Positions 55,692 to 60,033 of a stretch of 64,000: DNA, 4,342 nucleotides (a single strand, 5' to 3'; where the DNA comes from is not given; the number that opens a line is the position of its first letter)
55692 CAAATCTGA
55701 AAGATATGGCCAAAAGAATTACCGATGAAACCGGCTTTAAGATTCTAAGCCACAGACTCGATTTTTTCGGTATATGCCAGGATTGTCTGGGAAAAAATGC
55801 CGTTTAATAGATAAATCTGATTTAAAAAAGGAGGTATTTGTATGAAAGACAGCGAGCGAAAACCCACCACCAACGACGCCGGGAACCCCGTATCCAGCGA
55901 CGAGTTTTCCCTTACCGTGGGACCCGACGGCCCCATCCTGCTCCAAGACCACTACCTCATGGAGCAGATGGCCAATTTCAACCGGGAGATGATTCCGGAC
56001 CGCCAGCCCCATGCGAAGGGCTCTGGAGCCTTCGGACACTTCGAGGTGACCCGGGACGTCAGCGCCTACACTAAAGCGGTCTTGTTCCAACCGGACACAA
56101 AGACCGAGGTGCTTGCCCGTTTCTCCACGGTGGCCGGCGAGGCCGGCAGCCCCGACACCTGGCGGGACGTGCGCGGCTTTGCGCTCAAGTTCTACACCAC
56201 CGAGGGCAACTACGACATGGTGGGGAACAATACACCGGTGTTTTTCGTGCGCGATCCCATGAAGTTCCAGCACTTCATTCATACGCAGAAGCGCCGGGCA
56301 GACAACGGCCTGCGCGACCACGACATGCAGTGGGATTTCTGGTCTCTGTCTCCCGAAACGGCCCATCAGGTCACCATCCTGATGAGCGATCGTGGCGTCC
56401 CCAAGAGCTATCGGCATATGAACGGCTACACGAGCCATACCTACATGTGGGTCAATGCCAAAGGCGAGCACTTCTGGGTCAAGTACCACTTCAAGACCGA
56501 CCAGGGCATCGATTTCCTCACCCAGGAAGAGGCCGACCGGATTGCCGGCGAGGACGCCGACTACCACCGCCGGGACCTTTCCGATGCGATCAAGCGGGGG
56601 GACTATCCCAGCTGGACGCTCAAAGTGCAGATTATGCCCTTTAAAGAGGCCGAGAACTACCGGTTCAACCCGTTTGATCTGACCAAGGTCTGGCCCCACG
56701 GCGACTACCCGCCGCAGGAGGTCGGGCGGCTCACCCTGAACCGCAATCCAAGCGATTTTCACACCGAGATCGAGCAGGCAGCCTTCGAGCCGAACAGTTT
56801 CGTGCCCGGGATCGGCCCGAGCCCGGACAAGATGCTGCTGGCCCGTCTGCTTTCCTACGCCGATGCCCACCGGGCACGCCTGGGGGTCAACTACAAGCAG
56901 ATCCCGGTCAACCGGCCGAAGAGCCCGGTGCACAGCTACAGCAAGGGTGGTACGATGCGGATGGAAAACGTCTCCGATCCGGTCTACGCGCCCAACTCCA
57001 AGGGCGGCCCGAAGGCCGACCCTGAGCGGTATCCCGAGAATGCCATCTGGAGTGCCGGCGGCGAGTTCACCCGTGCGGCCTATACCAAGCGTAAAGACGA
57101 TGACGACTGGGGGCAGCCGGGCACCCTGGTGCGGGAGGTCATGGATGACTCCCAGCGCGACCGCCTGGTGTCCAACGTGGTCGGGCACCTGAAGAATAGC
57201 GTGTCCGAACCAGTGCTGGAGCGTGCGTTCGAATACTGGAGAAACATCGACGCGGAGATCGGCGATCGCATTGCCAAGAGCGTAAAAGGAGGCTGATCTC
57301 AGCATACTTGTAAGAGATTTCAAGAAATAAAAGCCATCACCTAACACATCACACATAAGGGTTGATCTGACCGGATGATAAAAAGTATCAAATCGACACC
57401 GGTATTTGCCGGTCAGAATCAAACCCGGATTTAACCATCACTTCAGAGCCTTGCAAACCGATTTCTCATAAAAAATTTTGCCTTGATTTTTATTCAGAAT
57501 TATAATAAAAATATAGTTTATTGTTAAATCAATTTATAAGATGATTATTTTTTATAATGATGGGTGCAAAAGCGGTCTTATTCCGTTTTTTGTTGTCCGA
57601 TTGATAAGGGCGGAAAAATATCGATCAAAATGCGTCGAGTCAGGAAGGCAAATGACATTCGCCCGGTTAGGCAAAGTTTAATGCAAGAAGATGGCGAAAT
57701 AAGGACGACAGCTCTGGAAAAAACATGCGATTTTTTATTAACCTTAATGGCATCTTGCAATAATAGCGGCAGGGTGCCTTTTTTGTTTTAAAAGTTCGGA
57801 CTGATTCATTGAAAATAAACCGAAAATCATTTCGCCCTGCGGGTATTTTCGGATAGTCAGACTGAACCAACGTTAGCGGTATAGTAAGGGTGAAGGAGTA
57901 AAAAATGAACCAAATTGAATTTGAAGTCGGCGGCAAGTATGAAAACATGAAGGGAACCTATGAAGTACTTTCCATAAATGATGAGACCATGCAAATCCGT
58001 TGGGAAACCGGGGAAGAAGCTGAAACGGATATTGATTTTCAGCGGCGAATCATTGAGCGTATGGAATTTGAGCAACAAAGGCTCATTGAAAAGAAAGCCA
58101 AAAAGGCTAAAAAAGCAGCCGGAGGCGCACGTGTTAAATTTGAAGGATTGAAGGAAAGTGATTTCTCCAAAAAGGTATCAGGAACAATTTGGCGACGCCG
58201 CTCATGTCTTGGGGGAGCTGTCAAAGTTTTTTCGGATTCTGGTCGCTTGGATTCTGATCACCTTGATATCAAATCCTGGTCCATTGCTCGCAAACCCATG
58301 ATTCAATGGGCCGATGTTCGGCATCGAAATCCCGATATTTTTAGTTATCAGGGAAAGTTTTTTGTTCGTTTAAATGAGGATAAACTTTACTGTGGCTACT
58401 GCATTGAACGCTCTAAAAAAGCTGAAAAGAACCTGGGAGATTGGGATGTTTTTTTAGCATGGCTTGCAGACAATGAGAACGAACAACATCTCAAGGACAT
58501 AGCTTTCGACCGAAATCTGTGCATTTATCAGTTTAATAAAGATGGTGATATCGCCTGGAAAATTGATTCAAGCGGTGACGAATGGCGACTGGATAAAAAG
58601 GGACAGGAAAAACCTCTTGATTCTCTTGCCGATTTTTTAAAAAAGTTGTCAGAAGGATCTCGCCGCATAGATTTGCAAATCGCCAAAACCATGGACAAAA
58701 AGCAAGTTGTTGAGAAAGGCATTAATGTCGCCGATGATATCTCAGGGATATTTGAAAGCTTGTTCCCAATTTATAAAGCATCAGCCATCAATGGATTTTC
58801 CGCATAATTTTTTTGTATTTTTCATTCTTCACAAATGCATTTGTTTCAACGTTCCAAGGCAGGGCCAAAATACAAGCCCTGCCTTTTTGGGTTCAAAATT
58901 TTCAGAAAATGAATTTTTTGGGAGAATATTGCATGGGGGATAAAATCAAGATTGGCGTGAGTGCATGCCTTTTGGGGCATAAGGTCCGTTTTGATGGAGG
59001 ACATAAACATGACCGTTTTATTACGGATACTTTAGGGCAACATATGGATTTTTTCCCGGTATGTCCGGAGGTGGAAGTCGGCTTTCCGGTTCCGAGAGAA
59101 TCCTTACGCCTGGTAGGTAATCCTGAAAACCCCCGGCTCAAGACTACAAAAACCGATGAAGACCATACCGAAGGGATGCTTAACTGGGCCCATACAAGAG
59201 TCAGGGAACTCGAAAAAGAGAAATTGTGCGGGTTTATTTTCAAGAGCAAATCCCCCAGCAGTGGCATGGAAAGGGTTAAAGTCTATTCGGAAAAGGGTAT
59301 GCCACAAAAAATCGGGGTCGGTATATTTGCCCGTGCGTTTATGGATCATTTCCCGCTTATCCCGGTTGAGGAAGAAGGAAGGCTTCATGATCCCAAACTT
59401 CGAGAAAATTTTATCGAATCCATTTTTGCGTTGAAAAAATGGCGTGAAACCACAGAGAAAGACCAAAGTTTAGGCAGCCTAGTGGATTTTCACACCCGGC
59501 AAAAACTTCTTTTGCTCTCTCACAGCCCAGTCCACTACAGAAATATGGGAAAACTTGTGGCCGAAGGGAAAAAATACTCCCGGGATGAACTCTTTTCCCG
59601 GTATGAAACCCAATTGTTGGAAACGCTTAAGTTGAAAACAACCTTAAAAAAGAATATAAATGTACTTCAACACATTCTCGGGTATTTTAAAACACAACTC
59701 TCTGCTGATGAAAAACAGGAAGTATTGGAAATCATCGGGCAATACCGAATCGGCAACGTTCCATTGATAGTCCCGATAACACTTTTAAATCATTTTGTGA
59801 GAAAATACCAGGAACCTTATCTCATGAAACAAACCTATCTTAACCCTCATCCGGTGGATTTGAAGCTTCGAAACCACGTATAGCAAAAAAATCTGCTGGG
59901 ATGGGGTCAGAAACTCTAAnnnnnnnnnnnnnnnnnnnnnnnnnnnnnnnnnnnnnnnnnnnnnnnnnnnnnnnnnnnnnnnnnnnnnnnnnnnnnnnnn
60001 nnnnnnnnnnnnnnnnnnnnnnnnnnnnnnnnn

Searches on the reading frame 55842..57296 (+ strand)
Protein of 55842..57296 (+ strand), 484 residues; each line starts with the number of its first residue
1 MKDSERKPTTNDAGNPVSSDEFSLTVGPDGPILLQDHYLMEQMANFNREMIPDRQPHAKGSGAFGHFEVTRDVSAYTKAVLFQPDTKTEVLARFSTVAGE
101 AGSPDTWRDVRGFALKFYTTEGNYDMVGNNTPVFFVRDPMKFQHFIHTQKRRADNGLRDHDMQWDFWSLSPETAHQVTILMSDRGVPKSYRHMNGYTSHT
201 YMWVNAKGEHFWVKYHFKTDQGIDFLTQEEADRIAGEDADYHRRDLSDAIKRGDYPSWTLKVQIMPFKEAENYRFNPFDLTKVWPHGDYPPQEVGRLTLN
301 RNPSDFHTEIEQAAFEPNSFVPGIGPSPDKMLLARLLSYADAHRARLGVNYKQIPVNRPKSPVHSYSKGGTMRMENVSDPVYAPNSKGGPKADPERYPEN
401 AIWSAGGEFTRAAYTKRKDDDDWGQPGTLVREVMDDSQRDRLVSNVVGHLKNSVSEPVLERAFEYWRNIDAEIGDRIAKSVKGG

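Call 88: search_protein_families(library=pfam, proteins=[window:55842-57296:+], max_evalue=0.001)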
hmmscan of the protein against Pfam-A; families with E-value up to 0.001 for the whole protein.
window:55842-57296:+ (484 aa): 2 families
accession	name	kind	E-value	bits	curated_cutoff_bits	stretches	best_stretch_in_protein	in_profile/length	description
PF00199.24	Catalase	-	3.2e-183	609.5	25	1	10-387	1-381/383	Catalase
PF06628.17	Catalase-rel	-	2.5e-19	69.6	30.1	1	418-480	3-64/65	Catalase-related immune-responsive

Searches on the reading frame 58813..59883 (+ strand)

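Call 88: search_protein_families(library=pfam, proteins=[window:58813-59883:+], max_evalue=0.001)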
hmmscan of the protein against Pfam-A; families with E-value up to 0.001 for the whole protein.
window:58813-59883:+ (356 aa): 2 families
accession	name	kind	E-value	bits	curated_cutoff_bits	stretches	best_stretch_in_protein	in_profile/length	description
PF08349.16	DUF1722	-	3e-45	153.7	22.5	1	231-347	1-117/117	Protein of unknown function (DUF1722)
PF04463.17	2-thiour_desulf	-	2.6e-41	141.4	34.7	1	47-188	1-141/141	2-thiouracil desulfurase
